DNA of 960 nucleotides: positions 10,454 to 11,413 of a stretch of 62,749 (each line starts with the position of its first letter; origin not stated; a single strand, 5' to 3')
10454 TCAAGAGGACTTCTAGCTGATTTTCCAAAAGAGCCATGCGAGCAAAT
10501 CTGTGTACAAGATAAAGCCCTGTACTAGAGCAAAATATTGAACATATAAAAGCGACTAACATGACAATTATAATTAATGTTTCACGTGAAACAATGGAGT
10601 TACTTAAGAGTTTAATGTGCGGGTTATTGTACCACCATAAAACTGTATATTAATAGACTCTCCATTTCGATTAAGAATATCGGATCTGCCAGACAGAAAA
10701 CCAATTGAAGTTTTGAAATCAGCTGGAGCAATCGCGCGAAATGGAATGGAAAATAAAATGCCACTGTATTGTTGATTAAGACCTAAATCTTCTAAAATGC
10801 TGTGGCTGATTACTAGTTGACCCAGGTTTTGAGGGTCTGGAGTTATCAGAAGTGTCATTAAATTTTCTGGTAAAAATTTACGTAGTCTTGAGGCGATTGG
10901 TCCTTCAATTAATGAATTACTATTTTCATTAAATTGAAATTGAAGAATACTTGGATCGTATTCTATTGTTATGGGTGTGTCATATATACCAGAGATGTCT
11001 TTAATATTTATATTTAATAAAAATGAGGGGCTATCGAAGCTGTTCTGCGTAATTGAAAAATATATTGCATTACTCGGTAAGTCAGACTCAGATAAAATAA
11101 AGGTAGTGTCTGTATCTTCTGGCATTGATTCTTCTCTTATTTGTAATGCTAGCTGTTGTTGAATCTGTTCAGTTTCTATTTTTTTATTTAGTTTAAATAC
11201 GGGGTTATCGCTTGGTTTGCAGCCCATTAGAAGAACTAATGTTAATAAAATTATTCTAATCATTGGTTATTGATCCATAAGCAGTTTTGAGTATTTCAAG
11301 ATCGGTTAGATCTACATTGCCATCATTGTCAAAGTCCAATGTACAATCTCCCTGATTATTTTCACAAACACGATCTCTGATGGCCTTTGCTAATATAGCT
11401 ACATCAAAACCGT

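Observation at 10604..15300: Possible cell-surface protease display module: dockerin-bearing matrixin-like metzincin plus adjacent cohesin-like lipoprotein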

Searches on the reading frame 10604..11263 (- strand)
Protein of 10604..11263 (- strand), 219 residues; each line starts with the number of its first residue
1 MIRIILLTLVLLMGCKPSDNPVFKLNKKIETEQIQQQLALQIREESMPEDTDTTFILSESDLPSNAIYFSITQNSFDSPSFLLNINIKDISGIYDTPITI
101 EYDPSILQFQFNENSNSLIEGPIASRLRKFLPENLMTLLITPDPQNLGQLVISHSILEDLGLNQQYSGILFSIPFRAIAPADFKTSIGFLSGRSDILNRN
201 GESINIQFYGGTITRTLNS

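Call 3: search_protein_families(library=pfam, proteins=[window:10604-11263:-], max_evalue=1)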
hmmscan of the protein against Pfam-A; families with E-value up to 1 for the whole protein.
window:10604-11263:- (219 aa): 1 family
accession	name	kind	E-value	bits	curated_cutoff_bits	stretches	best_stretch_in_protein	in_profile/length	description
PF00963.24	Cohesin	-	0.01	16.5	24.1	1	83-122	18-58/139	Cohesin domain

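Call 4: search_protein_families(library=ncbifam, proteins=[window:10604-11263:-], max_evalue=1)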
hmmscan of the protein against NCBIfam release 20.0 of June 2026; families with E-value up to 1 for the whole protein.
window:10604-11263:- (219 aa): 0 families

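Call 5: search_solved_structures(query=window:10604-11263:-, max_evalue=10, show_alignments=3)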
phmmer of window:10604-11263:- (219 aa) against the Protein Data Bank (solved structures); distinct sequences matched with E-value up to 10: 3.
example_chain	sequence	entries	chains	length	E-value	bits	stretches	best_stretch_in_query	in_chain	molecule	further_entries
5uk3_A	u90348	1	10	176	0.51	13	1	120-177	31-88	Uncharacterized protein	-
1is1_A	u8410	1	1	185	0.8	12.4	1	127-189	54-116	RIBOSOME RECYCLING FACTOR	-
1fb1_A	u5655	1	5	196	1.7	11.4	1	146-198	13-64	GTP CYCLOHYDROLASE I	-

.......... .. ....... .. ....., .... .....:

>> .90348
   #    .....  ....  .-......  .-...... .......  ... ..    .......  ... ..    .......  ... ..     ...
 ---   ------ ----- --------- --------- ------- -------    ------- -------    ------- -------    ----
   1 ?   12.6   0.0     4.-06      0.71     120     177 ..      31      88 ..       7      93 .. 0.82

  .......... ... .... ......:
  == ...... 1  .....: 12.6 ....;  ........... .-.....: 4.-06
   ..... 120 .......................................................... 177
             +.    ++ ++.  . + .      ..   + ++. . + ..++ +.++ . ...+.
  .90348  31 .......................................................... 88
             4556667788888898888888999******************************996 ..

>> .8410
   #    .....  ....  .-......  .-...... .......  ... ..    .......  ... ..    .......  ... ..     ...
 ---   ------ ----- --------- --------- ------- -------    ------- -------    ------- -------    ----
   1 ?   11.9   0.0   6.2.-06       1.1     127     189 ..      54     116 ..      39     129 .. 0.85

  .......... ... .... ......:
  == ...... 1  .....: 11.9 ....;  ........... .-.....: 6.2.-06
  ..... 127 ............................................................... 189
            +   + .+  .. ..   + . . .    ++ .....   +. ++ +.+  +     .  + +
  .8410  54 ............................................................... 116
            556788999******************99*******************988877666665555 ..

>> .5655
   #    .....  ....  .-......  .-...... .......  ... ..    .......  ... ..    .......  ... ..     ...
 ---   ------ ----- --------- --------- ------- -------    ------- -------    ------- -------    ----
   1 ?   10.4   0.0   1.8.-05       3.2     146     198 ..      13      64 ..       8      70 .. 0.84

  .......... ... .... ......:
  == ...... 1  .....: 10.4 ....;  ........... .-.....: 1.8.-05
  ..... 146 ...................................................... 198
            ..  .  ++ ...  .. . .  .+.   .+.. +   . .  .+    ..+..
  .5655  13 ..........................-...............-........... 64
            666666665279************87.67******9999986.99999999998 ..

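Call 7: find_homologous_proteins(query=window:10604-11263:-, max_evalue=0.001)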
Query window:10604-11263:- (219 aa): 9 proteins with E <= 0.001 among 220 candidates.
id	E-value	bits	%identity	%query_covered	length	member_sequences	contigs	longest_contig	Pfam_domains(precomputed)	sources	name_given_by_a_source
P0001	2.6e-135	466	100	100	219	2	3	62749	-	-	-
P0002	1.1e-108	379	79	100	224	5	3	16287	-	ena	-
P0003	3.7e-95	335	71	95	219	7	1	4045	-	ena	-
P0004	7.1e-92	324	68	100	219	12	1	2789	-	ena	-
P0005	1.9e-91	323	66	100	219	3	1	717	-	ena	-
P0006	4.6e-89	315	65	100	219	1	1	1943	-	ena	-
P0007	1.4e-85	304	63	100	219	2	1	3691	-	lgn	-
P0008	2.5e-63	231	78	63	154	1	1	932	-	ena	-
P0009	1.6e-60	222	49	92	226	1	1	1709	-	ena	-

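Call 9: search_solved_structures(query=A1, max_evalue=10, show_alignments=3)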
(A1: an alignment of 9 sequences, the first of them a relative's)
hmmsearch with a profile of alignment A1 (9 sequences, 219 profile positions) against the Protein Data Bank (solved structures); distinct sequences matched with E-value up to 10: 2.
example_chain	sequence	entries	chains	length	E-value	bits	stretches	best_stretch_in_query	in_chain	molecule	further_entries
5uk3_A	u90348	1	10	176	0.015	17.8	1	101-176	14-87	Uncharacterized protein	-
3l8q_A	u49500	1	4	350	0.038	16.6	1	82-108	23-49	Cellulosomal scaffoldin adaptor protein B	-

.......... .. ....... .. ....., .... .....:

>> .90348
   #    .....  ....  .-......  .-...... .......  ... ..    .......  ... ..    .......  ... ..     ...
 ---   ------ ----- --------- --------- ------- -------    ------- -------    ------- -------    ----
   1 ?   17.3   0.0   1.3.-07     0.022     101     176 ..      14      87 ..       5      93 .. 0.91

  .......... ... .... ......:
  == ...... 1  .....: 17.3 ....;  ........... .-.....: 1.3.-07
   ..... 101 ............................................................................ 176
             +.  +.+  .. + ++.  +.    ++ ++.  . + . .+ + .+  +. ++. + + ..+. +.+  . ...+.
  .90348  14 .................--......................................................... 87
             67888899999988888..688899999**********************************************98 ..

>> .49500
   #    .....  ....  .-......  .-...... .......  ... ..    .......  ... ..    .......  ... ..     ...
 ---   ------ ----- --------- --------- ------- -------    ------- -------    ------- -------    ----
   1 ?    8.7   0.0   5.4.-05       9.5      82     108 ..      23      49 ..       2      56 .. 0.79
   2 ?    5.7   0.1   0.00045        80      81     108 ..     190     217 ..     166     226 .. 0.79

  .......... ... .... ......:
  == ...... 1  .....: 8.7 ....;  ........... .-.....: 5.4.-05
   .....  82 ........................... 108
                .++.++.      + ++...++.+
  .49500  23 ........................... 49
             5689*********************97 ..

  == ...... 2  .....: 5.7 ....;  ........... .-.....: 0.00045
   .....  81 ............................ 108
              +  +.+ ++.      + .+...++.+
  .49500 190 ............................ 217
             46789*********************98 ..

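Call 19: search_protein_families(library=pfam, alignment_id=A1, max_evalue=10)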
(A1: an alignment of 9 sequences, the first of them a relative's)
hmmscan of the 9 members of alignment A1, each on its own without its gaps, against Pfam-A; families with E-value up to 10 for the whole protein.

A. member 1, P0001 (219 aa): 1 family
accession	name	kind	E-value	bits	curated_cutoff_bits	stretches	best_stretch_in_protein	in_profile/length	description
PF00963.24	Cohesin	-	0.01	16.5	24.1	1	83-122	18-58/139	Cohesin domain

B. families by the number of members that match (of 9 scanned): 2 families
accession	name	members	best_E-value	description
PF00963.24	Cohesin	8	8.2e-05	Cohesin domain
PF11119.13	DUF2633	1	3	Protein of unknown function (DUF2633)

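Call 20: predict_structure(alignment_id=A1)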
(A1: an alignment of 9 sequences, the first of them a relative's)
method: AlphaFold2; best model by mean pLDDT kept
length: 219 residues; sequences in the alignment: 9
mean_pLDDT: 49.6   pTM: 0.51
mean pLDDT of the five models: 49.6, 44.9, 42.7, 42.0, 42.0
residues with pLDDT >= 90: 0; 70-90: 17; 50-70: 76; < 50: 126
segments of 3 or more residues with pLDDT < 50: 1-57, 115-137, 154-161, 180-197, 203-219
pLDDT, mean of each block of 10 residues (from residue 1): 43 32 34 31 35 45 65 63 70 56 67 50 38 43 67 52 62 67 42 43 45 38
secondary structure, 60 per line:
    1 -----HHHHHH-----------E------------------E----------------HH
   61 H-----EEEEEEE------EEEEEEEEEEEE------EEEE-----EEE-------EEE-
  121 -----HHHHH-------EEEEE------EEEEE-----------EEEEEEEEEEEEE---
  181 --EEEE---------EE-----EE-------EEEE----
elements in order: H6-11 E67-73 E80-91 E98-101 E107-109 E117-119 H126-130 E138-142 E149-153 E165-177 E183-186 E212-215

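Call 30: fold_search(model_id=the predicted structure, library=pdb)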
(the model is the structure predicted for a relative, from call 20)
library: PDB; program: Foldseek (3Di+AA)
matches with E <= 10: 303; with E <= 0.001: 15
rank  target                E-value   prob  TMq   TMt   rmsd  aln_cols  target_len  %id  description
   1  3l8q_D                1.5e-04  1.00  0.44  0.30   6.8       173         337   14  Structure analysis of the type II cohesin dyad from the adaptor ScaA scaffoldin of Acetivibrio cellulolyticus (released 2010-05-05)
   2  3l8q_B                2.0e-04  1.00  0.46  0.32   5.4       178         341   16  Structure analysis of the type II cohesin dyad from the adaptor ScaA scaffoldin of Acetivibrio cellulolyticus (released 2010-05-05)
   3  3l8q_A                2.1e-04  1.00  0.45  0.31   6.8       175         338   14  Structure analysis of the type II cohesin dyad from the adaptor ScaA scaffoldin of Acetivibrio cellulolyticus (released 2010-05-05)
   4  1qzn                  2.3e-04  1.00  0.41  0.49   6.8       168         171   14  Crystal Structure Analysis of a type II cohesin domain from the cellulosome of Acetivibrio cellulolyticus (released 2004-09-21)
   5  3fnk_B                2.4e-04  1.00  0.44  0.54   5.3       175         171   16  Crystal structure of the second type II cohesin module from the cellulosomal adaptor ScaA scaffoldin of Acetivibrio ce (released 2009-06-23)
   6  3fnk_C                2.7e-04  1.00  0.48  0.59   5.1       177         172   16  Crystal structure of the second type II cohesin module from the cellulosomal adaptor ScaA scaffoldin of Acetivibrio ce (released 2009-06-23)
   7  4u3s_A                2.7e-04  1.00  0.41  0.51   5.4       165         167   15  Crystal structure of Coh3ScaB-XDoc_M1ScaA complex: A N-terminal interface mutant of type II Cohesin-X-Dockerin complex (released 2015-07-29)
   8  3f2l                  3.2e-04  1.00  0.43  0.52   6.6       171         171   15  Crystal structure analysis of the K171A mutation of N-terminal type II cohesin 1 from the cellulosomal ScaB subunit of A (released 2008-12-02)
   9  4fl4_B                3.2e-04  1.00  0.41  0.51   7.2       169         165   18  Scaffoldin conformation and dynamics revealed by a ternary complex from the Clostridium thermocellum cellulosome (released 2012-06-27)
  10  1zv9                  4.0e-04  1.00  0.45  0.54   5.4       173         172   16  Crystal structure analysis of a type II cohesin domain from the cellulosome of Acetivibrio cellulolyticus- SeMet derivat (released 2006-06-13)
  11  3ghp_B                4.3e-04  1.00  0.44  0.50   5.6       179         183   17  Structure of the second type II cohesin module from the adaptor ScaA scaffoldin of Acetivibrio cellulolyticus (includi (released 2009-06-23)
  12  3kcp_B                7.1e-04  1.00  0.40  0.50   6.2       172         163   19  Crystal structure of interacting Clostridium thermocellum multimodular components (released 2010-02-09)
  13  4fl4_I                7.9e-04  1.00  0.44  0.33   5.1       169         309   14  Scaffoldin conformation and dynamics revealed by a ternary complex from the Clostridium thermocellum cellulosome (released 2012-06-27)
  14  4fl4_C                8.8e-04  1.00  0.43  0.32   5.5       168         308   13  Scaffoldin conformation and dynamics revealed by a ternary complex from the Clostridium thermocellum cellulosome (released 2012-06-27)
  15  2b59_A                9.9e-04  1.00  0.41  0.51   5.9       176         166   18  The type II cohesin dockerin complex (released 2005-10-11)
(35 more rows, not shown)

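Call 38: search_protein_representatives(alignment_id=A1)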
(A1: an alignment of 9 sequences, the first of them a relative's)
Query: 9 sequences, 219 profile positions. Proteins with E-value up to 0.001 (for the whole library): 21; up to 1e-10: 7; up to 1e-30: 5. The best 21 are listed.
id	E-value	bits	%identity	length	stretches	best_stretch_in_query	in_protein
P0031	1.6e-84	298.9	-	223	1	3-216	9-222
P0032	9.5e-66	237.6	-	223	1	3-216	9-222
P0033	1.1e-52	194.9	-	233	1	7-216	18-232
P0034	7.8e-52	192.1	-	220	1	4-216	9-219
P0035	2.0e-33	131.9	-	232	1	4-216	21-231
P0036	3.7e-30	121.2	-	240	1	3-213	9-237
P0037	2.1e-29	118.8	-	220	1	3-215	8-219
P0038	6.2e-10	55.1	-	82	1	1-45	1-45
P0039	2.3e-07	46.7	-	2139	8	59-111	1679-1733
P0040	4.3e-07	45.8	-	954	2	71-124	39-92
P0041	3.8e-06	42.7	-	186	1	45-214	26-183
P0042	4.6e-06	42.5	-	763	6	66-114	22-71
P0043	3.4e-05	39.6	-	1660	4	51-115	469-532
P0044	1.1e-04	37.9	-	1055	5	76-110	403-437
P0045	1.2e-04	37.9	-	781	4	78-122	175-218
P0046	1.3e-04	37.8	-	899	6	70-116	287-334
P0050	4.7e-04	35.9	-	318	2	78-109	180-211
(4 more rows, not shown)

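Call 39: search_protein_families(library=pfam, proteins=[P0039, P0040, P0041, P0042, P0043, P0045, P0046, P0050], max_evalue=0.001)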
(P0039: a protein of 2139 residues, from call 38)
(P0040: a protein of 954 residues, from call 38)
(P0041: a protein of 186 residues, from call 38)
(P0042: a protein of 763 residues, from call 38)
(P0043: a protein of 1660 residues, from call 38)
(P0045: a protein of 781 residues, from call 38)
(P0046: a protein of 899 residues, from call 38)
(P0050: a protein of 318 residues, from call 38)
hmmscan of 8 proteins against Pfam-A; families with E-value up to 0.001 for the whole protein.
P0039 (2139 aa): 5 families
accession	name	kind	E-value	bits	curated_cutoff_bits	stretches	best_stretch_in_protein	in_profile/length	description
PF00963.24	Cohesin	-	1.1e-194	638.4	24.1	10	1147-1279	2-123/139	Cohesin domain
PF00942.24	CBM_3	-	5.2e-15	56.1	22.4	1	963-1038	5-83/83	Cellulose binding domain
PF00404.24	Dockerin_1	-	1e-09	38.9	22.9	1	2068-2123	1-53/57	Dockerin type I domain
PF13217.11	DUF4025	-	0.0001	22.6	25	0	1210-1227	11-29/50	Protein of unknown function (DUF4025)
PF09217.15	EcoRII-N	-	0.00017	21.9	25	0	1597-1616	98-117/154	Restriction endonuclease EcoRII, N-terminal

P0040 (954 aa): 3 families
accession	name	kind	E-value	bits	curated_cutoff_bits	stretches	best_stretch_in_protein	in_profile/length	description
PF00963.24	Cohesin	-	9.3e-13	49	24.1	2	42-158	9-128/139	Cohesin domain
PF16656.11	Pur_ac_phosph_N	-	2.3e-07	31.7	30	1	424-498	12-93/93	Purple acid Phosphatase, N-terminal domain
PF00041.27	fn3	-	2.1e-05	25.1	25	0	415-492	4-78/84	Fibronectin type III domain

P0041 (186 aa): 1 family
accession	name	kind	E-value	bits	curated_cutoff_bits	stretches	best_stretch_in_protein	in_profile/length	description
PF00963.24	Cohesin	-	8.3e-07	29.7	24.1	1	54-163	9-117/139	Cohesin domain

P0042 (763 aa): 4 families
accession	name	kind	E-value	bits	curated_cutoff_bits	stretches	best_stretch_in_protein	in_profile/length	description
PF00963.24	Cohesin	-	7.2e-70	234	24.1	6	531-650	2-138/139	Cohesin domain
PF22480.1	DUF6984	-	2.2e-06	28.1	24.6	0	339-384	26-71/101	Domain of unknown function (DUF6984)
PF05818.17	TraT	-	1.8e-05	25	31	0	364-389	189-214/214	Enterobacterial TraT complement resistance protein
PF06586.17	TraK_N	-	0.00045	21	24.8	0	591-634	10-53/100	TraK N-terminal domain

P0043 (1660 aa): 7 families
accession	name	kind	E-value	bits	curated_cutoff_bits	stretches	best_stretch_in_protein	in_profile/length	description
PF13573.12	SprB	-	3.9e-73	241.2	28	10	715-747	3-35/37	SprB repeat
PF00963.24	Cohesin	-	6.3e-51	172.7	24.1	4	36-171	2-139/139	Cohesin domain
PF13585.12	CHU_C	-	1.5e-24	86.4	27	1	1576-1656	6-85/86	CHU_C Type IX secretion signal domain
PF06832.18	BiPBP_C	-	1.7e-09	37.8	26.8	0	1355-1405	34-87/90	Penicillin-Binding Protein C-terminus Family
PF23585.1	DUF7137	-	6.8e-09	36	27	0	1490-1563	39-112/137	Domain of unknown function (DUF7137)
PF18962.6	Por_Secre_tail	-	1.4e-06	28.9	27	0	1586-1641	8-63/75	Secretion system C-terminal sorting domain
PF13860.13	FlgD_ig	-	0.00022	21.5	27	0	1594-1638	20-71/79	FlgD Ig-like domain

P0045 (781 aa): 2 families
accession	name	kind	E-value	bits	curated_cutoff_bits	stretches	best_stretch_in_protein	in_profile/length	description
PF00963.24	Cohesin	-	4.5e-27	95.4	24.1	3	174-277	12-120/139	Cohesin domain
PF00404.24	Dockerin_1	-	0.00029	21.4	22.9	1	722-768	2-52/57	Dockerin type I domain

P0046 (899 aa): 1 family
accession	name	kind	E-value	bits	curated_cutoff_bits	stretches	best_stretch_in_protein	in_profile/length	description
PF00963.24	Cohesin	-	7.5e-62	208.1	24.1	5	22-149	1-139/139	Cohesin domain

P0050 (318 aa): 1 family
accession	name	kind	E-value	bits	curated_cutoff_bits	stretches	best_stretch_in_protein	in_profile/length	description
PF00963.24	Cohesin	-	5.8e-21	75.6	24.1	2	37-158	7-137/139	Cohesin domain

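Call 55: search_solved_structures(query=A6, max_evalue=1, show_alignments=2)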
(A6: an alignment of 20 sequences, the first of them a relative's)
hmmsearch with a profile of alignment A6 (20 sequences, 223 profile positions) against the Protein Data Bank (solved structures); distinct sequences matched with E-value up to 1: 8.
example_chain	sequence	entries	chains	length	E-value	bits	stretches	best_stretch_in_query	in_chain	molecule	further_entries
3l8q_A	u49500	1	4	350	0.017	17.6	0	86-119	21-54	Cellulosomal scaffoldin adaptor protein B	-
1qzn_A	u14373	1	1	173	0.18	14.3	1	85-120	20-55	cellulosomal scaffoldin adaptor protein B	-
1zv9_A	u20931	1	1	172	0.18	14.2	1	86-120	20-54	Cellulosomal scaffoldin adaptor protein B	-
3f2l_A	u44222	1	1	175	0.18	14.2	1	86-120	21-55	Cellulosomal scaffoldin adaptor protein B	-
3bwz_A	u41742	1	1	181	0.2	14.1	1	86-119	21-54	Cellulosomal scaffoldin adaptor protein B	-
5uk3_A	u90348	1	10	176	0.28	13.6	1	109-182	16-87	Uncharacterized protein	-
6ppn_E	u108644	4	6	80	0.78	12.2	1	157-210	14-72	U6 snRNA-associated Sm-like protein LSm5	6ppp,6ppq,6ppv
3swn_A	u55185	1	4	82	0.83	12.1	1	157-210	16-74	U6 snRNA-associated Sm-like protein LSm5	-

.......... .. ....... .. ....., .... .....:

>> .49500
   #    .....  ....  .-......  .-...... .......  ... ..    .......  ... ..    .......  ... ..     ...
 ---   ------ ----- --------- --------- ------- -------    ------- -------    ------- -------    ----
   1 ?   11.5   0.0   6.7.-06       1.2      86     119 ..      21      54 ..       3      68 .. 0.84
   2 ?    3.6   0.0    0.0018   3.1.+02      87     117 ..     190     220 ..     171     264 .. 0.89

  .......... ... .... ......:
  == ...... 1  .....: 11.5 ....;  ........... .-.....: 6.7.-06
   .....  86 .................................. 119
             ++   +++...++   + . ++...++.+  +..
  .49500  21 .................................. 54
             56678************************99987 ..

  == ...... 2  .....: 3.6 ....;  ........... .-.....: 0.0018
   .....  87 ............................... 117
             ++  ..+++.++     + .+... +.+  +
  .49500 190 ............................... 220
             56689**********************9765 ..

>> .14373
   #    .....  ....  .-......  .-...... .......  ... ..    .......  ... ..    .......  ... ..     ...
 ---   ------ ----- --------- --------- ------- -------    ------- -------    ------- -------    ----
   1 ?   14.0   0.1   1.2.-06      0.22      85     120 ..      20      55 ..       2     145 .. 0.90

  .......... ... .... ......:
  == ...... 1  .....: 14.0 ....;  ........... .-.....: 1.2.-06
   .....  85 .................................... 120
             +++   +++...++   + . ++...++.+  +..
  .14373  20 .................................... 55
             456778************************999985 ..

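Call 69: find_encoding_contigs(protein=P0041, flank=6000, max_places=3)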
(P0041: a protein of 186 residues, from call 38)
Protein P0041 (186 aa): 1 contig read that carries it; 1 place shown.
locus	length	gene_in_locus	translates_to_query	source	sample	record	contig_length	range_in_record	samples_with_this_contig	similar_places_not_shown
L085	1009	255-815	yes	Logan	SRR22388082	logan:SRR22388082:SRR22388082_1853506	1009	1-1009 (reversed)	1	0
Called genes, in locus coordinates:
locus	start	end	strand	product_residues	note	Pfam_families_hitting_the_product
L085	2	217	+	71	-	?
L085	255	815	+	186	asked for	PF00963:Cohesin (weak)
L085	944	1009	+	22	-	?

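Call 72: find_encoding_contigs(protein=P0035, flank=6000, max_places=2)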
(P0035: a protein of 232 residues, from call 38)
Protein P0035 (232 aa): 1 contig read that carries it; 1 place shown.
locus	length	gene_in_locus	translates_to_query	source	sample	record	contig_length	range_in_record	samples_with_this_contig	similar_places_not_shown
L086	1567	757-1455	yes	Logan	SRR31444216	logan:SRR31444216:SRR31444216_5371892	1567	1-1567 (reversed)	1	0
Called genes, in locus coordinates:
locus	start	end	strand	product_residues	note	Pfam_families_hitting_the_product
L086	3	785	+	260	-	?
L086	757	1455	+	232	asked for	-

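Call 73: find_encoding_contigs(protein=P0037, flank=6000, max_places=2)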
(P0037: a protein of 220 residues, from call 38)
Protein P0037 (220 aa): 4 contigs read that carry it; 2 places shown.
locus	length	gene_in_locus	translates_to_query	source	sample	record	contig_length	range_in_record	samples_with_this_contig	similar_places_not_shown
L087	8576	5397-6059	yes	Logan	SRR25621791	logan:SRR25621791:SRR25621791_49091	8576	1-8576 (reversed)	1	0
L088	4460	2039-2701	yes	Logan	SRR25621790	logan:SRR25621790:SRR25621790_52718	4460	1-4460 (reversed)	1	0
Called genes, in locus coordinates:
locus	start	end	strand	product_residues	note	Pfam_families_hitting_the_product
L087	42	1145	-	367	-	PF13205:Big_5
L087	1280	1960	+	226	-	-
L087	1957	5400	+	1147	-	PF00413:Peptidase_M10, PF09134:Invasin_D3 (faint)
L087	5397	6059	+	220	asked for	-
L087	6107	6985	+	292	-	PF01478:Peptidase_A24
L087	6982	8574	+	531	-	?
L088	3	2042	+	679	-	?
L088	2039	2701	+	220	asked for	-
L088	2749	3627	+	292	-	PF01478:Peptidase_A24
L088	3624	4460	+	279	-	?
